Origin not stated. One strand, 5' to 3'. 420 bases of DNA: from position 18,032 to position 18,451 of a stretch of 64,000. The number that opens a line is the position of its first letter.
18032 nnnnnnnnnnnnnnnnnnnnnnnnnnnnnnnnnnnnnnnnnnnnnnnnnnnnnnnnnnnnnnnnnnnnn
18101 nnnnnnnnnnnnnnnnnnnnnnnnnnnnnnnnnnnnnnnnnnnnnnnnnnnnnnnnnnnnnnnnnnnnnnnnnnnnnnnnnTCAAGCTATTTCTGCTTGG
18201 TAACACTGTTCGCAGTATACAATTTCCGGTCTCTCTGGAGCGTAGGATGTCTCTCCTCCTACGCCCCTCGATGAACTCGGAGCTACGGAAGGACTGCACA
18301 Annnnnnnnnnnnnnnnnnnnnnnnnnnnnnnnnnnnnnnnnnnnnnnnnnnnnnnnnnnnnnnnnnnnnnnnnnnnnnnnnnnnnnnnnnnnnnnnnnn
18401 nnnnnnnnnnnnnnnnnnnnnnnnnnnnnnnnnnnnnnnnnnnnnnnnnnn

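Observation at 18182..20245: Cys-rich zinc-knuckle repeat protein flanked by in-frame, diverged duplicates of its own N- and C-termini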

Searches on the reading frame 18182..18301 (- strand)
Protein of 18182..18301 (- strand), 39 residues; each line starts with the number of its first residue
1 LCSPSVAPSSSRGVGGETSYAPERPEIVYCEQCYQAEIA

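Call 3: search_protein_families(library=pfam, proteins=[window:18182-18301:-], max_evalue=1)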
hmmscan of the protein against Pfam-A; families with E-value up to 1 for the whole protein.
window:18182-18301:- (39 aa): 1 family
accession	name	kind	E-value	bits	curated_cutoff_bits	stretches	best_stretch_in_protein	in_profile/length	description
PF23477.1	zf_Tbcl_2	-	0.013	15.6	27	1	21-37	20-36/37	Probable treble clef zinc finger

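Call 4: search_protein_families(library=ncbifam, proteins=[window:18182-18301:-], max_evalue=1)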
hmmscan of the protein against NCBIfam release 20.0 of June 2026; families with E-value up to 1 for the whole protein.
window:18182-18301:- (39 aa): 1 family
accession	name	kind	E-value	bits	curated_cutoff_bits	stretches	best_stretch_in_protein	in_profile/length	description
TIGR04272.1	cxxc_cxxc_Mbark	domain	0.035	13.9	36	1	22-36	21-35/37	CxxC-x17-CxxC domain-containing protein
